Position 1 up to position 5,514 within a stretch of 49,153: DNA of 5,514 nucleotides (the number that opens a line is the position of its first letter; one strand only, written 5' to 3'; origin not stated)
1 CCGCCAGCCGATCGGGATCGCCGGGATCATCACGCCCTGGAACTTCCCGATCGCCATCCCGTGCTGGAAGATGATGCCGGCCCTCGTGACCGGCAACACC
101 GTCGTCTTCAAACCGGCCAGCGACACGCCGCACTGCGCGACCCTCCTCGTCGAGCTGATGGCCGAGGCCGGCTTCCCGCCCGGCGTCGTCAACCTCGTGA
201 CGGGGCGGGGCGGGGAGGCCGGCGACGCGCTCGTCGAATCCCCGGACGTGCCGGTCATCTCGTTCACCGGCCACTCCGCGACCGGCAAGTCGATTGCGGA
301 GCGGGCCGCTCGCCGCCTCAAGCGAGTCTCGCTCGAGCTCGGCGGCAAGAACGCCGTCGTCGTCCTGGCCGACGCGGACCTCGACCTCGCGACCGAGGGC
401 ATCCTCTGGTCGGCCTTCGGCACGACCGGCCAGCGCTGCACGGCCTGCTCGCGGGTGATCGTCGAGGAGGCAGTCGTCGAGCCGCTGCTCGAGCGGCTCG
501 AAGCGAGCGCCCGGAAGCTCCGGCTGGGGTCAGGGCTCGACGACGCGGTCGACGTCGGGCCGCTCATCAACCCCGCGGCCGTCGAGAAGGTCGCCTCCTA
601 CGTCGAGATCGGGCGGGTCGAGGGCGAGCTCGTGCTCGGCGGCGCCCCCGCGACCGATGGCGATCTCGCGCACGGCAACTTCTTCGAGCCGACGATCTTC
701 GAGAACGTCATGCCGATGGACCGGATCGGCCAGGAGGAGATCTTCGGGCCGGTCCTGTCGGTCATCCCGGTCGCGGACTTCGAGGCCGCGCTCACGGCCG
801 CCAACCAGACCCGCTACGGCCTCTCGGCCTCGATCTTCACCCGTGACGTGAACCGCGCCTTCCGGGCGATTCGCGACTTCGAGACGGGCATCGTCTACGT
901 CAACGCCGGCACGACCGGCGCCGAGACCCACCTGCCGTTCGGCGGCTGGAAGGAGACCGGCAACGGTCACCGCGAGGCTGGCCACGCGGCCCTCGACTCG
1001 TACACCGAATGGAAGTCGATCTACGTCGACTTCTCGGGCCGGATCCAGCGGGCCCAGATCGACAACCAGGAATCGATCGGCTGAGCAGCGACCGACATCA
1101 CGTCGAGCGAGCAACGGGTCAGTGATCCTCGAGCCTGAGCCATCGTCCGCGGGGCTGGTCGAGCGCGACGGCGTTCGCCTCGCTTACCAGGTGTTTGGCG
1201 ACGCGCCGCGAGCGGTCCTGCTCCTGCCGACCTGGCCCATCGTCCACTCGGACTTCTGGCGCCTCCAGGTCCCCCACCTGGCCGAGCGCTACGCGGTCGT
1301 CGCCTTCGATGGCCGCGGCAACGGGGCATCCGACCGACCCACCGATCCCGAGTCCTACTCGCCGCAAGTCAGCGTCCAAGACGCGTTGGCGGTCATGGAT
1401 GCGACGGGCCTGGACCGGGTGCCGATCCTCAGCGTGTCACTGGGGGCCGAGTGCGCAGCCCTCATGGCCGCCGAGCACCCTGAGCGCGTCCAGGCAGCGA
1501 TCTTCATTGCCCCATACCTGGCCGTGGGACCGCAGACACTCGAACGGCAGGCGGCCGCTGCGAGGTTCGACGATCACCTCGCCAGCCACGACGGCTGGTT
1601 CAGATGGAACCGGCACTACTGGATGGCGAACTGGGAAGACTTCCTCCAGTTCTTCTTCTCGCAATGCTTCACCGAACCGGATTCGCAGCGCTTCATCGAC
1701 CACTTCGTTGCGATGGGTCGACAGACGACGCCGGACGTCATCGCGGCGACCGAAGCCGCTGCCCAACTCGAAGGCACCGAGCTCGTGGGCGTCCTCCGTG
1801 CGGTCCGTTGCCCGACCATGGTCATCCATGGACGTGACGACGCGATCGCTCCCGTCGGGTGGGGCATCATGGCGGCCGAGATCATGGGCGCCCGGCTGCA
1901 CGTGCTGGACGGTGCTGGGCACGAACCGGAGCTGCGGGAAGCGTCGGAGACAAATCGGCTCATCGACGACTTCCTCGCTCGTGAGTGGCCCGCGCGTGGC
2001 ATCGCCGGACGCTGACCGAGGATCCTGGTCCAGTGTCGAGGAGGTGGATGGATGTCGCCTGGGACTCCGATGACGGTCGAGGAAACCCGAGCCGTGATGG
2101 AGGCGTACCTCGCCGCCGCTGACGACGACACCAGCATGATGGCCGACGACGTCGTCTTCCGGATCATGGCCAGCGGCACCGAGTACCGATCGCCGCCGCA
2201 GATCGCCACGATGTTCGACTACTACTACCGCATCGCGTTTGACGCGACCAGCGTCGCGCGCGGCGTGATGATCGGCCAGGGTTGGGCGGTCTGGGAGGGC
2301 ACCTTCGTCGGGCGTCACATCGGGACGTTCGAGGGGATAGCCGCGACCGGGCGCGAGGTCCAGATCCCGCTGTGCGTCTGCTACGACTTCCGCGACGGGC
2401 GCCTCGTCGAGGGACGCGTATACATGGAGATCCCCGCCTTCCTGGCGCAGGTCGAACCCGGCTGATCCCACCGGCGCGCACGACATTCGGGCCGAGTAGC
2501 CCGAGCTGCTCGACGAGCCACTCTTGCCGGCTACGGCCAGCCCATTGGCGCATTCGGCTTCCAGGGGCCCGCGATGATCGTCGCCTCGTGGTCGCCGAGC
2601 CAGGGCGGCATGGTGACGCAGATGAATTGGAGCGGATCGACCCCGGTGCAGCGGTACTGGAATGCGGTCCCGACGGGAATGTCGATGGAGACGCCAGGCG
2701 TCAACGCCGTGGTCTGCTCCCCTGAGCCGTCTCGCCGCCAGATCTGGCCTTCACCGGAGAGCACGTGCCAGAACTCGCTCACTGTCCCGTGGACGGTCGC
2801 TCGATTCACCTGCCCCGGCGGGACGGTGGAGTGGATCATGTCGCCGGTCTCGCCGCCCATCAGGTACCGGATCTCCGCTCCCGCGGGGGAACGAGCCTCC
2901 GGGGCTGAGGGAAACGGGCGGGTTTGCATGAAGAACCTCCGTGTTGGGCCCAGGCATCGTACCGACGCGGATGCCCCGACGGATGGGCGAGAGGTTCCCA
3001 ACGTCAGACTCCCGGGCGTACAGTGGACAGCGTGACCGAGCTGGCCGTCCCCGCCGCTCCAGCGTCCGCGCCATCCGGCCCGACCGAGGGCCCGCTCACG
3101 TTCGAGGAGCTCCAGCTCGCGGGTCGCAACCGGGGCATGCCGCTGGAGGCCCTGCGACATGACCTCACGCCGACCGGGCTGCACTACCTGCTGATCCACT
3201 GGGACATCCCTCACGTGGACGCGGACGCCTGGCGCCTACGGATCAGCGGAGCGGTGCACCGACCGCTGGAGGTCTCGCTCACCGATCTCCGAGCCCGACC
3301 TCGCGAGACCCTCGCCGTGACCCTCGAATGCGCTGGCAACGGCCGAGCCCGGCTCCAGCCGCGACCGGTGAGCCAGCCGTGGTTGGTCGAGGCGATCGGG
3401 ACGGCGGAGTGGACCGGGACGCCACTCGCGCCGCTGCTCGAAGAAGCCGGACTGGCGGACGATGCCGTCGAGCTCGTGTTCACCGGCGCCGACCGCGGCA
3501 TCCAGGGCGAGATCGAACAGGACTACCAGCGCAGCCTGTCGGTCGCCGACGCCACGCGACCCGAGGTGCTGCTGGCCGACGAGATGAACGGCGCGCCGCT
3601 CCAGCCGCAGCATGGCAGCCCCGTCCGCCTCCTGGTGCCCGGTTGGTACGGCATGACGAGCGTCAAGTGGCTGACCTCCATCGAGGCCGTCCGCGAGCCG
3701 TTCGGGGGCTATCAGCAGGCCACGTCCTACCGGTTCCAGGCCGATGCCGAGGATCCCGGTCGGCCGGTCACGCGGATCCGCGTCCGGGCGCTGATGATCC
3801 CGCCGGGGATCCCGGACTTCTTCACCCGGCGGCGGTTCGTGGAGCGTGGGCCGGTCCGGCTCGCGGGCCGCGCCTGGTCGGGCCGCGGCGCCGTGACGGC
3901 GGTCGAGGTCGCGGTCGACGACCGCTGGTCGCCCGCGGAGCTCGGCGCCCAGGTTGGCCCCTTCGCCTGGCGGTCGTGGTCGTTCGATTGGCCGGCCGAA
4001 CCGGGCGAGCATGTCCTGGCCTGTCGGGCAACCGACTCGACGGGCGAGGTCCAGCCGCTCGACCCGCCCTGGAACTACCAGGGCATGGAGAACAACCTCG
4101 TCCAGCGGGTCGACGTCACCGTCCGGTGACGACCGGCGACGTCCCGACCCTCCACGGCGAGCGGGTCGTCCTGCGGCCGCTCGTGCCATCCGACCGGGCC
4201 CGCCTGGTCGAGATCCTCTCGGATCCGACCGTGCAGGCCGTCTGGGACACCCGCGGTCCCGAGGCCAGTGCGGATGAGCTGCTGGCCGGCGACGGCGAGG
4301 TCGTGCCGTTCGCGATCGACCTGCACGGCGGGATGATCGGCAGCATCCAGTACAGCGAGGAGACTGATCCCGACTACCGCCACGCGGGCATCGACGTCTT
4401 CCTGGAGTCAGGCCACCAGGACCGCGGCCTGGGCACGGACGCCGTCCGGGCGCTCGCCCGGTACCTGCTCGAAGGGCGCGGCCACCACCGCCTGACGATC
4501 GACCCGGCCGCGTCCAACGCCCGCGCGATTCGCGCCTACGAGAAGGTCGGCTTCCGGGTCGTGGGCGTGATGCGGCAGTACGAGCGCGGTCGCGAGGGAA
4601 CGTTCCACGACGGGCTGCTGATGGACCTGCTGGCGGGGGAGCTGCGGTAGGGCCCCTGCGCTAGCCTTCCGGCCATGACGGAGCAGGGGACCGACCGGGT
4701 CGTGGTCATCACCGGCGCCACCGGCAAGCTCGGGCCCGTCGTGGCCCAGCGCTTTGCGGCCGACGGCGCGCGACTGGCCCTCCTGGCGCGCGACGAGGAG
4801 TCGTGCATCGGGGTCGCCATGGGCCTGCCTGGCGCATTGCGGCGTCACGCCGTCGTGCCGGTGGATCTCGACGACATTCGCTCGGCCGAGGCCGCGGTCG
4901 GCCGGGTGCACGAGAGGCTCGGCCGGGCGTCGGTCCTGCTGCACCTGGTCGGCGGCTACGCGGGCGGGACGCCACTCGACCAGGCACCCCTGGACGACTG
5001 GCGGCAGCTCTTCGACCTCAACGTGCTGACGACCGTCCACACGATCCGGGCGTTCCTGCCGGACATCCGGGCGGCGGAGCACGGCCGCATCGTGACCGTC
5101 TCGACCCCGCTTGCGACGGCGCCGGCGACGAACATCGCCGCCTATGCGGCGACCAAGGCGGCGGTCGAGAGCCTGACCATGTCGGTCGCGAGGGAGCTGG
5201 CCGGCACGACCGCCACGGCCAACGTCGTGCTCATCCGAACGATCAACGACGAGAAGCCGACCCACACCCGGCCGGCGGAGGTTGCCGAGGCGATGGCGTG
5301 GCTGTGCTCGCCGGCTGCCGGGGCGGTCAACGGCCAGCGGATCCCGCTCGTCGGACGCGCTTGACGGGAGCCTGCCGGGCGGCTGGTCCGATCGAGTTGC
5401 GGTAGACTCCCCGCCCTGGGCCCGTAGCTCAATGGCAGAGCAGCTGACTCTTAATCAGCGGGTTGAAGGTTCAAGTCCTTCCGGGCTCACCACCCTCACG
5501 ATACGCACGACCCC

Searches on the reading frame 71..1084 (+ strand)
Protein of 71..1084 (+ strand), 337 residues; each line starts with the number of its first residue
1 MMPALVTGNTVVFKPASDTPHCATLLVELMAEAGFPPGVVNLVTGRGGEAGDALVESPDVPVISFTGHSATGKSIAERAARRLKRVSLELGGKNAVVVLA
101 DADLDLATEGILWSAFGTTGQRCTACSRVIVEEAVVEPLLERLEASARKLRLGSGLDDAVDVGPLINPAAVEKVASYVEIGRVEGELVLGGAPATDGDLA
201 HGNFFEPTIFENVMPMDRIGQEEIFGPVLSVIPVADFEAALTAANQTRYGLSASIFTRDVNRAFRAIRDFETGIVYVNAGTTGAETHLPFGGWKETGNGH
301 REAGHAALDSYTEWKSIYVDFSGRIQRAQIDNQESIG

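Call 23: search_protein_families(library=pfam, proteins=[window:71-1084:+], max_evalue=0.001)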
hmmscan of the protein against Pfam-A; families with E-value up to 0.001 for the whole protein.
window:71-1084:+ (337 aa): 1 family
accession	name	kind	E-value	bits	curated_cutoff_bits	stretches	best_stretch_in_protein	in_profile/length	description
PF00171.27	Aldedh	-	1e-122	410.4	23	1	1-317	147-461/461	Aldehyde dehydrogenase family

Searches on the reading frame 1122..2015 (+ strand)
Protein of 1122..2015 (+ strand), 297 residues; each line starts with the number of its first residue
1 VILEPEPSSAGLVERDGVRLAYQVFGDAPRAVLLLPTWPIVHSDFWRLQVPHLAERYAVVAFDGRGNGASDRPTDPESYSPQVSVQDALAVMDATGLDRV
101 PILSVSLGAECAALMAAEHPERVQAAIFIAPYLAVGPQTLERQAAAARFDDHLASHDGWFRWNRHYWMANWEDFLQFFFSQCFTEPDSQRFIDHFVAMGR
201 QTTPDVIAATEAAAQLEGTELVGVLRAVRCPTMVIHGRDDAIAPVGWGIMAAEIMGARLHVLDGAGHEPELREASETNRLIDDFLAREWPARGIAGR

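Call 23: search_protein_families(library=pfam, proteins=[window:1122-2015:+], max_evalue=0.001)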
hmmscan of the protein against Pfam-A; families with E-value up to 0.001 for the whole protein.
window:1122-2015:+ (297 aa): 3 families
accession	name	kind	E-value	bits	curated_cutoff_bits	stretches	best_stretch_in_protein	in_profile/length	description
PF00561.26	Abhydrolase_1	-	2.6e-24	86.6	25.8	1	31-268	2-239/245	alpha/beta hydrolase fold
PF12697.13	Abhydrolase_6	-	8.3e-14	53.2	26.3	1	34-271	3-208/217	Alpha/beta hydrolase family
PF12146.15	Hydrolase_4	-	4.6e-12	46.2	27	1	55-268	30-233/239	Serine aminopeptidase, S33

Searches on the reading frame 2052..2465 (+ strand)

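Call 95: search_protein_families(library=pfam, proteins=[window:2052-2465:+], max_evalue=0.01)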
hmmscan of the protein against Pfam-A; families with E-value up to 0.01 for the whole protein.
window:2052-2465:+ (137 aa): 2 families
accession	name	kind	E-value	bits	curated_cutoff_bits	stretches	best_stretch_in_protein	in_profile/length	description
PF07366.18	SnoaL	-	1.5e-12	47.9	28.4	1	28-133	21-125/126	SnoaL-like polyketide cyclase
PF12680.13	SnoaL_2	-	3.4e-09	37.6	27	1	27-120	17-101/102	SnoaL-like domain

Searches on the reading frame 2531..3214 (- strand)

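Call 23: search_protein_families(library=pfam, proteins=[window:2531-3214:-], max_evalue=0.001)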
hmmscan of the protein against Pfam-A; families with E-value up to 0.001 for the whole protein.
window:2531-3214:- (227 aa): 1 family
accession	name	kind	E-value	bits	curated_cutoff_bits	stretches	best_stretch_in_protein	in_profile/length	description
PF07883.17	Cupin_2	-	6.8e-10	39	27.2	1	129-200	3-69/70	Cupin domain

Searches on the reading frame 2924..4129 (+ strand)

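Call 10: search_protein_families(library=pfam, proteins=[window:2924-4129:+], max_evalue=0.1)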
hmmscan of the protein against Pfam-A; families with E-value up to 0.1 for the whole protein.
window:2924-4129:+ (401 aa): 3 families
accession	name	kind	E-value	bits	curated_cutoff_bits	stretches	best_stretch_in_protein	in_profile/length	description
PF00174.25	Oxidored_molyb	-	5.2e-55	186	24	1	92-263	1-168/169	Oxidoreductase molybdopterin binding domain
PF03404.22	Mo-co_dimer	-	2e-10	41.3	22.7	1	308-400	28-137/138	Mo-co oxidoreductase dimerisation domain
PF01203.25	T2SSN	-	8.5e-05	23.2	29.6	1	71-205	24-162/211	Type II secretion system (T2SS), protein N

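Call 11: search_protein_families(library=ncbifam, proteins=[window:2924-4129:+], max_evalue=0.1)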
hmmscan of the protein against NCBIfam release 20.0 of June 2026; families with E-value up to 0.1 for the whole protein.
window:2924-4129:+ (401 aa): 4 families
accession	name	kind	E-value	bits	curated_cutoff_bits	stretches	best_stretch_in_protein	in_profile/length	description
NF052245.1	SorA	equivalog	6.4e-59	199.6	600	1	81-400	70-396/396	SorA family sulfite dehydrogenase catalytic subunit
TIGR04555.1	sulfite_DH_soxC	equivalog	9.2e-54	183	420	1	72-379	78-375/408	sulfite dehydrogenase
NF052247.1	SorT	equivalog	2.6e-49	168.1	570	1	99-400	86-385/387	SorT family sulfite dehydrogenase catalytic subunit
NF003767.0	PRK05363.1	equivalog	1.2e-12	47.8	207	1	163-264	145-255/320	protein-methionine-sulfoxide reductase catalytic subunit MsrP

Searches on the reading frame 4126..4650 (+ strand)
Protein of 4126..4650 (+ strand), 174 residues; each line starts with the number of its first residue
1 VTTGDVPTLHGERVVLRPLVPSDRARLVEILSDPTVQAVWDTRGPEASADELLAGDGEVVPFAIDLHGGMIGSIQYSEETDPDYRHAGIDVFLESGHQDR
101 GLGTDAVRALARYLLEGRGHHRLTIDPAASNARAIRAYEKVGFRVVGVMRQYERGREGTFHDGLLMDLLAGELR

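Call 95: search_protein_families(library=pfam, proteins=[window:4126-4650:+], max_evalue=0.01)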
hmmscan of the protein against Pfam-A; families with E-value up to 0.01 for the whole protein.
window:4126-4650:+ (174 aa): 7 families
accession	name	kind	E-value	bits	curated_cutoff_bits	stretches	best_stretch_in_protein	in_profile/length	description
PF13302.13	Acetyltransf_3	-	1.6e-17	65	25.4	1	13-144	1-138/138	Acetyltransferase (GNAT) domain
PF00583.31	Acetyltransf_1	-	1.4e-12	48.4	20.7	1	30-143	7-116/116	Acetyltransferase (GNAT) family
PF13523.12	Acetyltransf_8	-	2e-10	40.9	27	1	25-147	7-141/145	Acetyltransferase (GNAT) domain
PF13420.13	Acetyltransf_4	-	1e-07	32.6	24.3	1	52-153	40-144/155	Acetyltransferase (GNAT) domain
PF08445.16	FR47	-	1.3e-07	31.9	22.1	1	93-146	29-80/86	FR47-like protein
PF13508.13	Acetyltransf_7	-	8.9e-06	26.4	27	1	65-144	9-83/84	Acetyltransferase (GNAT) domain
PF13673.13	Acetyltransf_10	-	2.8e-05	24.6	23.6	1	50-151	23-115/128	Acetyltransferase (GNAT) domain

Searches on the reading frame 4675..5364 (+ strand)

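Call 23: search_protein_families(library=pfam, proteins=[window:4675-5364:+], max_evalue=0.001)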
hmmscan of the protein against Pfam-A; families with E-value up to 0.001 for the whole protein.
window:4675-5364:+ (229 aa): 4 families
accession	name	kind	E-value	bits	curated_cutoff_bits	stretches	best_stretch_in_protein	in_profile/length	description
PF00106.31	adh_short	-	7e-33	114.2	26.6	1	8-186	1-178/195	short chain dehydrogenase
PF13561.12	adh_short_C2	-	1.7e-30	106.8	27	1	19-187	8-173/236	Enoyl-(Acyl carrier protein) reductase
PF08659.16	KR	-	7.6e-07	29.7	22.6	1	10-173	3-165/180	KR domain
PF01370.27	Epimerase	-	6.4e-05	22.9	20.9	1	10-179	1-163/240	NAD dependent epimerase/dehydratase family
